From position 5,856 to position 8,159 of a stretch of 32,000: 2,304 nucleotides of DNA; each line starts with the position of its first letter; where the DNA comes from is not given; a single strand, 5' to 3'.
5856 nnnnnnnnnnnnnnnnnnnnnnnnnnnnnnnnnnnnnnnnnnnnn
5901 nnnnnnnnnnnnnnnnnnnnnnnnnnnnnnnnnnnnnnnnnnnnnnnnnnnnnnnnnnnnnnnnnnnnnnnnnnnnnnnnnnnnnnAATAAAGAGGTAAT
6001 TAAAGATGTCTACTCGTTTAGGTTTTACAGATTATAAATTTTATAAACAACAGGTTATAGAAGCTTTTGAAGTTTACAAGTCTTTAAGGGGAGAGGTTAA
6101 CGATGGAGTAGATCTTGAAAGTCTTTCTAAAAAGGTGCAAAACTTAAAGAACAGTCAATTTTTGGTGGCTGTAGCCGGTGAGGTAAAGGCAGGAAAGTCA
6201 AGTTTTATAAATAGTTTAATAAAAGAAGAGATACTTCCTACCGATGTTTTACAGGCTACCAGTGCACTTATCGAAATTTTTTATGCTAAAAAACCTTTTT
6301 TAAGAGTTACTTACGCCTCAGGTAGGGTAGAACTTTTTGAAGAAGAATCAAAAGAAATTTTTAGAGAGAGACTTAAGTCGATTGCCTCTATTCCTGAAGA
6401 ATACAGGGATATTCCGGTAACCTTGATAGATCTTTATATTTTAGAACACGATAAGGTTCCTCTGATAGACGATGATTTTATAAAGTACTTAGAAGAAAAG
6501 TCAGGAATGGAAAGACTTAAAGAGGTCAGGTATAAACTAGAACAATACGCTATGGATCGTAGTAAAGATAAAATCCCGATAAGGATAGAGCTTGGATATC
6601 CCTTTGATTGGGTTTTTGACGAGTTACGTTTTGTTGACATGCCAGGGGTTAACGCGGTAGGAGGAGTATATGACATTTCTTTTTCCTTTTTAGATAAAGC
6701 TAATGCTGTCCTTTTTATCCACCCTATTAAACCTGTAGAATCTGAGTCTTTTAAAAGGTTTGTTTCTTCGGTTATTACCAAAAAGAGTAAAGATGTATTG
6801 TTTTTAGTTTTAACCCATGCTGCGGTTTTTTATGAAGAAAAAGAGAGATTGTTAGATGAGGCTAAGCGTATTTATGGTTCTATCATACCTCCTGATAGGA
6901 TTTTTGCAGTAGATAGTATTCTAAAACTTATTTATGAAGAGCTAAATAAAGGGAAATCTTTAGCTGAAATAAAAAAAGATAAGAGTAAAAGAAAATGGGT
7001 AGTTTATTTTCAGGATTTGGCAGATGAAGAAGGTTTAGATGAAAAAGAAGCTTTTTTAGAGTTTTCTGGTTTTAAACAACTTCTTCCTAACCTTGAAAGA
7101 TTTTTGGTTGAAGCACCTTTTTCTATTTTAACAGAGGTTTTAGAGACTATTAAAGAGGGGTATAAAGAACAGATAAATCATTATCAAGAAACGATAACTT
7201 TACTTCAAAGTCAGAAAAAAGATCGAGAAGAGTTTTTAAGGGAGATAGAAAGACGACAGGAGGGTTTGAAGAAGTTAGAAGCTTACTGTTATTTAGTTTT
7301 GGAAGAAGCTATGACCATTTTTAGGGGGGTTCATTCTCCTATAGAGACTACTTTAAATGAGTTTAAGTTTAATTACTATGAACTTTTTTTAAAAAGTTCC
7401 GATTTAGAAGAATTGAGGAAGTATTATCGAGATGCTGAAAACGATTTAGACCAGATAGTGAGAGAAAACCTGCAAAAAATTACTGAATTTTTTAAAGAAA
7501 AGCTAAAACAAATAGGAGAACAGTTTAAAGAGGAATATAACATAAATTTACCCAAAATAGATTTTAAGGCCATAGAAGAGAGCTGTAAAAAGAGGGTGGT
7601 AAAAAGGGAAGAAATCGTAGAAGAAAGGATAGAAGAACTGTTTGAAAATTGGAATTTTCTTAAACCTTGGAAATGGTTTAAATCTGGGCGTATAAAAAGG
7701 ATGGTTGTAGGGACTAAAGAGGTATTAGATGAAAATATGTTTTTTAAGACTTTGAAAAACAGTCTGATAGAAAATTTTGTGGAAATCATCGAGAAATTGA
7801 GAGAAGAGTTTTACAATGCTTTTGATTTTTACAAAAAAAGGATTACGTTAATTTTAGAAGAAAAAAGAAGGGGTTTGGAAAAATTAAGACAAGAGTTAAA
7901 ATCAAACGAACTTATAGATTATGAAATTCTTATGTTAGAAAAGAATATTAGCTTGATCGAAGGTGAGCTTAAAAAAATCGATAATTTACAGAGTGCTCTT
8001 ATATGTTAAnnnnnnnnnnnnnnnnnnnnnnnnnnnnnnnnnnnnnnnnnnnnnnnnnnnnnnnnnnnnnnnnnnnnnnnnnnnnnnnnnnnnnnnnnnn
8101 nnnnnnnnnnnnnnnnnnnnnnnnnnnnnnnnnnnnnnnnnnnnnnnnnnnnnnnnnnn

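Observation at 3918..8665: Four-gene hemerythrin / heme-HAMP sensor / dynamin-like GTPase / membrane-hairpin cassette with no described function, directly upstream of pilMNOPQ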

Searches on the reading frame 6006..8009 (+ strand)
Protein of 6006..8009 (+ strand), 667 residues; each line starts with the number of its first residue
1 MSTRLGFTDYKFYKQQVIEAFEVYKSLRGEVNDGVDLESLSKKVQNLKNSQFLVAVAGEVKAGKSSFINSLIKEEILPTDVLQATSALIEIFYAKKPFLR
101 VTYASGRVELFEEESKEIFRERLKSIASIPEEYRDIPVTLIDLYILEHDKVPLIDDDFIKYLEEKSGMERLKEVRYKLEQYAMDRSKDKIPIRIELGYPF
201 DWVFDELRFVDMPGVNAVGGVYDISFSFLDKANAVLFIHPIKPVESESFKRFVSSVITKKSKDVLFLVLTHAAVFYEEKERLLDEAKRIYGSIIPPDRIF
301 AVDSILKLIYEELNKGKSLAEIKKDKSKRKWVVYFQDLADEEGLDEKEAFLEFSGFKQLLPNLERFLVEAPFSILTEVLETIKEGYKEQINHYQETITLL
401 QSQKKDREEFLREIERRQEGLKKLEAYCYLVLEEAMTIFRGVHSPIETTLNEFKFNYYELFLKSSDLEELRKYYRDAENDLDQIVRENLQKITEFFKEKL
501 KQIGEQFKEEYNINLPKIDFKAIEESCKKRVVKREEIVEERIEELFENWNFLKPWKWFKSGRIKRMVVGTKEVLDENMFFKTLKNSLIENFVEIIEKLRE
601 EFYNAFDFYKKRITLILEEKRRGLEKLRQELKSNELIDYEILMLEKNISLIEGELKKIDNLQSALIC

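Call 5: search_protein_families(library=pfam, proteins=[window:6006-8009:+], max_evalue=0.01)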
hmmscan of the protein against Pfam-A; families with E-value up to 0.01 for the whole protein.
window:6006-8009:+ (667 aa): 4 families
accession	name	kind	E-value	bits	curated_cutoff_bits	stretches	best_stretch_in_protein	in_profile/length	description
PF00350.29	Dynamin_N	-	8.2e-18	65.4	27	1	54-270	1-166/168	Dynamin family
PF01926.29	MMR_HSR1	-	6.7e-07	29.8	21.9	1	54-162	2-100/113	50S ribosome-binding GTPase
PF05049.19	IIGP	-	0.003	17.1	24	1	39-71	23-55/375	Interferon-inducible GTPase (IIGP)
PF09547.16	SpoIVA_ATPase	-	0.0069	16.2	26.6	0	42-79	8-45/237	Stage IV sporulation protein A, ATPase domain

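Call 6: search_protein_families(library=ncbifam, proteins=[window:6006-8009:+], max_evalue=0.01)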
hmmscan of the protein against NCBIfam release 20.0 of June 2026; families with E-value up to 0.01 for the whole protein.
window:6006-8009:+ (667 aa): 7 families
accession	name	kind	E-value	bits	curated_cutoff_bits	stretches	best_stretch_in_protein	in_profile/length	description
NF052648.1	DynmDynABac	equivalog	5.9e-06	24.4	1600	1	37-86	27-76/1187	dynamin GTPase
TIGR00231.1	small_GTP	domain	0.0022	17.8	42.5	0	53-80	5-32/164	GTP-binding protein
NF007368.0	PRK09866.1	equivalog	0.0024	16.2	1146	0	40-81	58-99/742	clamp-binding protein CrfC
TIGR03598.1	GTPase_YsxC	equivalog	0.0031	17.2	124.45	0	40-75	7-42/186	ribosome biogenesis GTP-binding protein YihA/YsxC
TIGR03594.1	GTPase_EngA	equivalog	0.0042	16.1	306.7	1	42-76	166-200/432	ribosome biogenesis GTPase Der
NF000908.1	PRK00089.1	equivalog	0.0044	16.4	237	0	53-89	5-42/291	GTPase Era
TIGR03597.1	GTPase_YqeH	equivalog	0.0072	15.5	297.4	0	33-82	138-186/361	ribosome biogenesis GTPase YqeH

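Call 7: find_homologous_proteins(query=window:6006-8009:+)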
Query window:6006-8009:+ (667 aa): 177 proteins with E <= 0.001 among 8000 candidates; the best 120 are listed.
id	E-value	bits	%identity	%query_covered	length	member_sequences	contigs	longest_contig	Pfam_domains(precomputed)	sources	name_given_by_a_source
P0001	0.0e+0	1402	97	100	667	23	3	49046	PF01926.30,PF00350.30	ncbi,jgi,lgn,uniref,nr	ncbi:dynamin family protein [Thermodesulfobacterium sp.]|jgi:GTPase SAR1 family protein|uniref:dynam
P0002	0.0e+0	1263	88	100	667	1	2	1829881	PF01926.30,PF00350.30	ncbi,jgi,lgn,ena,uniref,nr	ncbi:hypothetical protein F1847_05765 [Thermodesulfobacterium sp. TA1]|uniref:dynamin family protein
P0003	0.0e+0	1105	75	100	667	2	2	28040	PF01926.30,PF00350.30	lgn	-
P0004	0.0e+0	1099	74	100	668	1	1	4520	PF01926.30,PF00350.30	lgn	-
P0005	0.0e+0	1099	74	100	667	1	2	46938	PF01926.30,PF00350.30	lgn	-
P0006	0.0e+0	1041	70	99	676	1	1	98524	PF01926.30,PF00350.30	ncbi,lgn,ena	-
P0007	0.0e+0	1040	71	99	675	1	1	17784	PF01926.30,PF00350.30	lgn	-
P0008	0.0e+0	1040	71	99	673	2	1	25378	PF01926.30,PF00350.30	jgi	jgi:hypothetical protein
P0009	0.0e+0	1038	70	99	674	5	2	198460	PF01926.30,PF00350.30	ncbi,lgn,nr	ncbi:MAG: dynamin family protein [Thermodesulfobacterium sp.]|nr:dynamin family protein [Thermodesul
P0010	0.0e+0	1038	70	99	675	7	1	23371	PF01926.30,PF00350.30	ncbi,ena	-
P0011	0.0e+0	1036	70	100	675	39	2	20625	PF01926.30,PF00350.30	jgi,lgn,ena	jgi:hypothetical protein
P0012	0.0e+0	1035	70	99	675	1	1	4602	PF01926.30,PF00350.30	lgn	-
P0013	0.0e+0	1028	70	98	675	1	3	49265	PF01926.30,PF00350.30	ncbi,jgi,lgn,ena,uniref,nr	ncbi:MAG: hypothetical protein C0190_03580 [Thermodesulfobacterium geofontis]|uniref:Dynamin N-termi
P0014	0.0e+0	1024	70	98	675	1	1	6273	PF01926.30,PF00350.30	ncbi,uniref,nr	ncbi:MAG: hypothetical protein C0169_07935 [Thermodesulfobacterium geofontis]|uniref:Dynamin N-termi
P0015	1.9e-266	904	61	100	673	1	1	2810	PF01926.30,PF00350.30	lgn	-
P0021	1.7e-241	822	58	100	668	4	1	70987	PF01926.30,PF00350.30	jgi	jgi:hypothetical protein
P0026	2.5e-210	719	50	98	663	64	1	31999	PF01926.30,PF00350.30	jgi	jgi:GTPase SAR1 family protein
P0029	6.6e-141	489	39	98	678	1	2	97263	PF01926.30,PF00350.30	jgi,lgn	jgi:hypothetical protein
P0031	1.6e-139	485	42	97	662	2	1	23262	PF01926.30,PF00350.30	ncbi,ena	-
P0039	1.9e-134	468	39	97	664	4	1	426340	PF01926.30,PF00350.30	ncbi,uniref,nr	ncbi:dynamin family protein [Advenella alkanexedens]|uniref:Dynamin family protein n=1 Tax=Advenella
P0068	3.1e-127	444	44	78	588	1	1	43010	PF01926.30,PF00350.30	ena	-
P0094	8.8e-121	423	38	98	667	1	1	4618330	PF01926.30,PF00350.30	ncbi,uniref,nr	ncbi:dynamin family protein [Algibacter sp. L3A6]|uniref:dynamin family protein n=1 Tax=Algibacter s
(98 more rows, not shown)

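Call 9: find_encoding_contigs(protein=P0002, flank=10000, max_places=2)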
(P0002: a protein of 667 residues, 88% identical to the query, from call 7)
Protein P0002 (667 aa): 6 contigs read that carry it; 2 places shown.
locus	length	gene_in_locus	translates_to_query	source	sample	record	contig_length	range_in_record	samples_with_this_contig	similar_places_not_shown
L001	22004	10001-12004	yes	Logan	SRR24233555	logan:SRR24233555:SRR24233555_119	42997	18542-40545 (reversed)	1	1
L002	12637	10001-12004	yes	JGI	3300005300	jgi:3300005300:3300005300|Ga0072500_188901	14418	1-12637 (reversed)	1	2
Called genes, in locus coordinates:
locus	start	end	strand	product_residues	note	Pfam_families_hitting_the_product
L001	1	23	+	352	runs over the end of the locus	PF02665:Nitrate_red_gam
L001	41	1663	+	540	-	PF13187:Fer4_9 (faint), PF13237:Fer4_10 (faint), PF13183:Fer4_8, PF13534:Fer4_17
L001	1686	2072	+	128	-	-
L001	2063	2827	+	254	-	PF13237:Fer4_10 (faint), PF13247:Fer4_11, PF12838:Fer4_7 (weak), PF00037:Fer4 (weak), PF12837:Fer4_6 (weak), PF12838:Fer4_7 (weak), PF13187:Fer4_9 (weak), PF13247:Fer4_11, +4 more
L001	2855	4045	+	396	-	PF03916:NrfD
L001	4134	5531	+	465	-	PF01656:CbiA, PF13500:AAA_26, PF07685:GATase_3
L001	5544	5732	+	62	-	PF00037:Fer4 (weak), PF12837:Fer4_6 (weak), PF13237:Fer4_10, PF14697:Fer4_21, PF12838:Fer4_7, PF13187:Fer4_9, PF00037:Fer4 (weak), PF12837:Fer4_6 (weak), +5 more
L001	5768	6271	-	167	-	PF01467:CTP_transf_like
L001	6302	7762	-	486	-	-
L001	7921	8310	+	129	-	PF01814:Hemerythrin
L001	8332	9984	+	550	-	-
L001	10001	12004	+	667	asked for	PF00350:Dynamin_N, PF01926:MMR_HSR1 (faint)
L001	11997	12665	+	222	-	-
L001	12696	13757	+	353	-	PF11104:PilM_2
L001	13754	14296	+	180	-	PF05137:PilN (weak)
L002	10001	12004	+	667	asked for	PF00350:Dynamin_N, PF01926:MMR_HSR1 (faint)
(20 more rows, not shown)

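Call 10: find_encoding_contigs(protein=P0021, flank=10000, max_places=2)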
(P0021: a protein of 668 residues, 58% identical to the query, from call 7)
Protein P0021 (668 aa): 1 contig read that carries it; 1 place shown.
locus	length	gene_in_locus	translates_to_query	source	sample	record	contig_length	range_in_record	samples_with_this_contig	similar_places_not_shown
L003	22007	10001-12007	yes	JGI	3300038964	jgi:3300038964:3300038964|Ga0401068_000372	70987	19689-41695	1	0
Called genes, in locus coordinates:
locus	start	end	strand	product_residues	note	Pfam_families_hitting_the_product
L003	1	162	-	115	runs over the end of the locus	-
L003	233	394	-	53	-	PF00301:Rubredoxin, PF21349:RUBY_RBDX (faint)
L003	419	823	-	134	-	PF06397:Desulfoferrod_N, PF01880:Desulfoferrodox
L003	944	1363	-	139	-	PF13411:MerR_1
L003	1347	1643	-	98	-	PF00216:Bac_DNA_binding, PF18291:HU-HIG (weak)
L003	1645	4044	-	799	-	PF01588:tRNA_bind (weak), PF03483:B3_4, PF03484:B5, PF17759:tRNA_synthFbeta, PF03147:FDX-ACB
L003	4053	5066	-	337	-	PF02912:Phe_tRNA-synt_N, PF01409:tRNA-synt_2d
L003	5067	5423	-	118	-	PF00453:Ribosomal_L20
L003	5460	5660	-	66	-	PF01632:Ribosomal_L35p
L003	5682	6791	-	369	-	-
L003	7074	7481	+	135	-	PF01814:Hemerythrin (weak)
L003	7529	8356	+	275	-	-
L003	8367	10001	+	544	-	-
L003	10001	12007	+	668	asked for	PF00350:Dynamin_N, PF01926:MMR_HSR1 (faint)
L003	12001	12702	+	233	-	-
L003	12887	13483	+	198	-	PF01728:FtsJ, PF13847:Methyltransf_31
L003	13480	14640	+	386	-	PF00149:Metallophos, PF12320:SbcD_C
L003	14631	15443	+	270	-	PF01113:DapB_N, PF05173:DapB_C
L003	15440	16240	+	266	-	PF01656:CbiA, PF02374:ArsA_ATPase (faint), PF10609:ParA, PF13614:AAA_31 (weak)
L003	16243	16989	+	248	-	PF13938:DUF4213, PF04016:DUF364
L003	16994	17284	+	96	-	-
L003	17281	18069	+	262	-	PF01177:Asp_Glu_race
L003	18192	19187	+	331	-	PF02086:MethyltransfD12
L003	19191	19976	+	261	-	-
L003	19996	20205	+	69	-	-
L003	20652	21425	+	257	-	PF02698:DUF218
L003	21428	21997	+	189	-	PF13580:SIS_2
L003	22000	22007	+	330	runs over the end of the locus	PF00814:TsaD, PF22521:HypF_C_2 (weak)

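Call 11: find_encoding_contigs(protein=P0026, flank=10000, max_places=2)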
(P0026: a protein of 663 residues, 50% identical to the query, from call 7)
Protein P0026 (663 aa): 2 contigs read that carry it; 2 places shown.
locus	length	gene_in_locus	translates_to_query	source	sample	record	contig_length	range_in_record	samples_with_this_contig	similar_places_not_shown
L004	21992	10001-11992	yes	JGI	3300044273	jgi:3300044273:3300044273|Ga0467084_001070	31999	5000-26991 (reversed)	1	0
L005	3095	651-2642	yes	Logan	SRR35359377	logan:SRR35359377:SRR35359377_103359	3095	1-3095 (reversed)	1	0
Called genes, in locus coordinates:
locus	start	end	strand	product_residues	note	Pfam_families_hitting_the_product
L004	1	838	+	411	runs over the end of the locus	PF00890:FAD_binding_2 (weak), PF01266:DAO (faint), PF03486:HI0933_like (faint), PF07992:Pyr_redox_2 (faint), PF12831:FAD_oxidored, PF13450:NAD_binding_8 (weak), PF13454:NAD_binding_9 (faint)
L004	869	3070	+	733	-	PF13738:Pyr_redox_3 (weak), PF00890:FAD_binding_2, PF01266:DAO, PF07992:Pyr_redox_2, PF12831:FAD_oxidored, PF13450:NAD_binding_8 (weak), PF13187:Fer4_9, PF02662:FlpD, +8 more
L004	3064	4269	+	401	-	PF13183:Fer4_8, PF13187:Fer4_9 (weak), PF13237:Fer4_10 (faint), PF13534:Fer4_17 (weak), PF27541:CitB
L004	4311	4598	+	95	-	-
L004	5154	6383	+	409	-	PF03916:NrfD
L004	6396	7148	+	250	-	PF12797:Fer4_2 (faint), PF12837:Fer4_6 (faint), PF13237:Fer4_10, PF13247:Fer4_11, PF12838:Fer4_7 (weak), PF13187:Fer4_9 (weak), PF00037:Fer4 (weak), PF12838:Fer4_7 (weak), +4 more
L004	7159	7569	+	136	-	PF14522:Cytochrome_C7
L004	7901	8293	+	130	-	PF01814:Hemerythrin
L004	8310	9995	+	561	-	-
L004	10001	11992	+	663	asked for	PF00350:Dynamin_N, PF01926:MMR_HSR1 (faint)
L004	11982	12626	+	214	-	-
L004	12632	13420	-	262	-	PF12849:PBP_like_2 (weak)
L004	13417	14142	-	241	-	PF12849:PBP_like_2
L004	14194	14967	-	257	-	PF12849:PBP_like_2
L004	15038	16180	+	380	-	PF04055:Radical_SAM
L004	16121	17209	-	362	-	PF21016:RlmN_N, PF04055:Radical_SAM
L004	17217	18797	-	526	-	PF00389:2-Hacid_dh, PF02826:2-Hacid_dh_C, PF19304:PGDH_inter, PF01842:ACT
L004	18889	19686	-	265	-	-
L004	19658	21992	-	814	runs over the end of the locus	PF01326:PPDK_N, PF00391:PEP-utilizers, PF02896:PEP-utilizers_C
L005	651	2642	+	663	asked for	PF00350:Dynamin_N, PF01926:MMR_HSR1 (faint)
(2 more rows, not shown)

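Call 13: find_encoding_contigs(protein=P0039, flank=8000, max_places=1)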
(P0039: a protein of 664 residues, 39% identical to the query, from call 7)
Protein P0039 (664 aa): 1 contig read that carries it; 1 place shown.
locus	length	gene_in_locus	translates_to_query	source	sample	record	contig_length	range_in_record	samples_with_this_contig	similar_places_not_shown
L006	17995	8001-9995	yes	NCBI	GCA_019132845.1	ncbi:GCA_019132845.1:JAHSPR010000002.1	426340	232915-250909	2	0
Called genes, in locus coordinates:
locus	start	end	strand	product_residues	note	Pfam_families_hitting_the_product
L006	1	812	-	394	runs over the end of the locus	PF13166:AAA_13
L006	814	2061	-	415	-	PF01420:Methylase_S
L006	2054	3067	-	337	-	PF17761:DUF1016_N, PF06250:YhcG_C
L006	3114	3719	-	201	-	PF02661:Fic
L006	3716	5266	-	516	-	PF12161:HsdM_N, PF02384:N6_Mtase, PF07669:Eco57I (weak)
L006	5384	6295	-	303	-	PF14267:DUF4357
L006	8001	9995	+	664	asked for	PF00350:Dynamin_N, PF01926:MMR_HSR1 (faint)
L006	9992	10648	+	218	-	-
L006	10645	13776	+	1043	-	PF01935:DUF87, PF19044:P-loop_TraG (weak)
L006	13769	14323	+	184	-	-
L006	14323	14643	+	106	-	PF25191:DUF7832 (faint)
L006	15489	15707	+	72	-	PF13542:HTH_Tnp_ISL3 (weak), PF01527:HTH_Tnp_1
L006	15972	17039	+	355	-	PF02275:CBAH, PF03417:AAT (weak)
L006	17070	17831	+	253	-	PF13505:OMP_b-brl (faint)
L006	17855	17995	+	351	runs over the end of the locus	PF02275:CBAH, PF03417:AAT (weak)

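Call 14: find_encoding_contigs(protein=P0094, flank=8000, max_places=1)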
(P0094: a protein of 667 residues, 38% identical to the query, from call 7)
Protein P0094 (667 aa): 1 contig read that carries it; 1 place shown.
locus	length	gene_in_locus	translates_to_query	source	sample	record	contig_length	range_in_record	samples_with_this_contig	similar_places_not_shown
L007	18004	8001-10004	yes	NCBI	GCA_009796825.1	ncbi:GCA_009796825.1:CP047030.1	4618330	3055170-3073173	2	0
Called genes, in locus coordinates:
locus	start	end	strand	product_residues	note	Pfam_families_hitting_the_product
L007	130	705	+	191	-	PF12728:HTH_17 (weak)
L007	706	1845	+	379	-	PF13102:Phage_int_SAM_5, PF00589:Phage_integrase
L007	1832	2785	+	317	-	-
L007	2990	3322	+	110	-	PF12728:HTH_17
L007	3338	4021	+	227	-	-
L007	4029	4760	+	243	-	-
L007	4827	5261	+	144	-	-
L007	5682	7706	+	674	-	PF01555:N6_N4_Mtase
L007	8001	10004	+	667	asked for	PF00350:Dynamin_N, PF01926:MMR_HSR1 (faint)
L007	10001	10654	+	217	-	-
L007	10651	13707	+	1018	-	PF01935:DUF87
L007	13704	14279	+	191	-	PF14411:LHH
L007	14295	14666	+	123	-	PF14567:SUKH_5, PF09346:SMI1_KNR4, PF14568:SUKH_6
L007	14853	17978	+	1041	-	PF00270:DEAD (weak), PF04851:ResIII, PF19778:RE_endonuc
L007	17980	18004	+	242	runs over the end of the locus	-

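Call 15: find_encoding_contigs(protein=P0029, flank=8000, max_places=1)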
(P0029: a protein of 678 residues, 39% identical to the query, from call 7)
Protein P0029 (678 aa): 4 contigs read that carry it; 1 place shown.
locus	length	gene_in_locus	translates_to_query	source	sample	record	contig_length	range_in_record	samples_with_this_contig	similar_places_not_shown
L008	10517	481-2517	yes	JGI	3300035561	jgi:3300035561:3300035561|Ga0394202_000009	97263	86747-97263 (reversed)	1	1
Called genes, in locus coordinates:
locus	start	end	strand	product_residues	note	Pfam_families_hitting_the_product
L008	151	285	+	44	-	-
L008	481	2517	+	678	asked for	PF00350:Dynamin_N, PF01926:MMR_HSR1 (faint)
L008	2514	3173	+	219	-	-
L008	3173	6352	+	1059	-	PF01935:DUF87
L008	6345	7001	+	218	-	PF14411:LHH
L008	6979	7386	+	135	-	PF14567:SUKH_5, PF09346:SMI1_KNR4, PF14568:SUKH_6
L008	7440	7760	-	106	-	-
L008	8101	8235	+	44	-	-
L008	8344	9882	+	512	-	PF13860:FlgD_ig (faint), PF18962:Por_Secre_tail (weak)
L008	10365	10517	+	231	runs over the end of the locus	PF26468:GIY_YIG_3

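Call 16: search_protein_families(library=padloc, proteins=[window:6006-8009:+, L007:8001-10004:+, L007:10001-10654:+, L007:10651-13707:+, L007:13704-14279:+], max_evalue=0.01)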
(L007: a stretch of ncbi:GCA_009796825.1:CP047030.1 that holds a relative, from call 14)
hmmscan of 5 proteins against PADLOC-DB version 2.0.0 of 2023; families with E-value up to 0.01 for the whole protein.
window:6006-8009:+ (667 aa): 2 families
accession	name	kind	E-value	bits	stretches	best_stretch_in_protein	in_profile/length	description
PDLC03841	LeoBC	-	5.6e-06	23.7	0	39-72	62-98/601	-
PDLC04140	mad8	-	0.002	15.7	0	53-184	29-116/314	mads_8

L007:8001-10004:+ (667 aa): 0 families

L007:10001-10654:+ (217 aa): 0 families

L007:10651-13707:+ (1018 aa): 11 families
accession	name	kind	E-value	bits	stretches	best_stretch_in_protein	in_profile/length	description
PDLC04140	mad8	-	1.7e-15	55.3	1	454-830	27-295/314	mads_8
PDLC01055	HerA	-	1.8e-14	51.5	2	423-504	126-207/532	Type III coevolved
PDLC04105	HerA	-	4.1e-14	50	2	715-838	421-539/576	-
PDLC04103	HerA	-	5.1e-13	46.2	1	716-854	444-575/579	-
PDLC04098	HerA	-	6.4e-13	46.1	1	712-798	526-609/686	-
PDLC04097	HerA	-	1.3e-10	38.6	1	714-853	475-611/618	-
PDLC04106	HerA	-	3.7e-10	37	1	715-839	513-633/667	-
PDLC04102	HerA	-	1e-09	35.3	1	716-846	508-630/654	-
PDLC04100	HerA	-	2.8e-09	34.2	1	713-834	440-555/580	-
PDLC02185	HerA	-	1.8e-08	31.6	1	712-835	445-562/585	-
PDLC04104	HerA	-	3.5e-05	20.7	1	736-801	237-302/379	-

L007:13704-14279:+ (191 aa): 0 families

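Call 20: search_protein_families(library=pfam, proteins=[L003:7074-7481:+, L003:7529-8356:+, L003:8367-10001:+, L003:12001-12702:+, L004:7901-8293:+, L004:8310-9995:+, L004:11982-12626:+, L003:5682-6791:-], max_evalue=0.01)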
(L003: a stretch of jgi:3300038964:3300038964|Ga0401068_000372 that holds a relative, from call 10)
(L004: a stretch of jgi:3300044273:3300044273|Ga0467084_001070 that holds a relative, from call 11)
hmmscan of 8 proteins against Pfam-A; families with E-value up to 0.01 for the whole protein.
L003:7074-7481:+ (135 aa): 1 family
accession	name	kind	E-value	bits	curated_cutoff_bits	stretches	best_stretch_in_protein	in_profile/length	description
PF01814.28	Hemerythrin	-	7.1e-07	30.2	25.3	1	12-125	1-123/127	Hemerythrin HHE cation binding domain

L003:7529-8356:+ (275 aa): 0 families

L003:8367-10001:+ (544 aa): 3 families
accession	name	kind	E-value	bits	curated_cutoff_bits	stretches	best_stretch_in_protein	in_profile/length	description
PF10191.15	COG7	-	0.0031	16.3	33.9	1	297-404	496-602/772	Golgi complex component 7 (COG7)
PF11845.13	Tll0287-like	-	0.0044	17.9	24.1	1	105-151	86-112/144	Tll0287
PF16702.10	DUF5063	-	0.0053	17.6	27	1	269-388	5-128/167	Domain of unknown function (DUF5063)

L003:12001-12702:+ (233 aa): 0 families

L004:7901-8293:+ (130 aa): 1 family
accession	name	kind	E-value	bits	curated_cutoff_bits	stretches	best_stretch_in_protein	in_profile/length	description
PF01814.28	Hemerythrin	-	4.7e-11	43.7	25.3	1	12-122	1-124/127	Hemerythrin HHE cation binding domain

L004:8310-9995:+ (561 aa): 1 family
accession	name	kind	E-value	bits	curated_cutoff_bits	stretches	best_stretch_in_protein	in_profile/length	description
PF00015.26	MCPsignal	-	0.00047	20.5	34.6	1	260-340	88-168/172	Methyl-accepting chemotaxis protein (MCP) signalling domain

L004:11982-12626:+ (214 aa): 0 families

L003:5682-6791:- (369 aa): 0 families
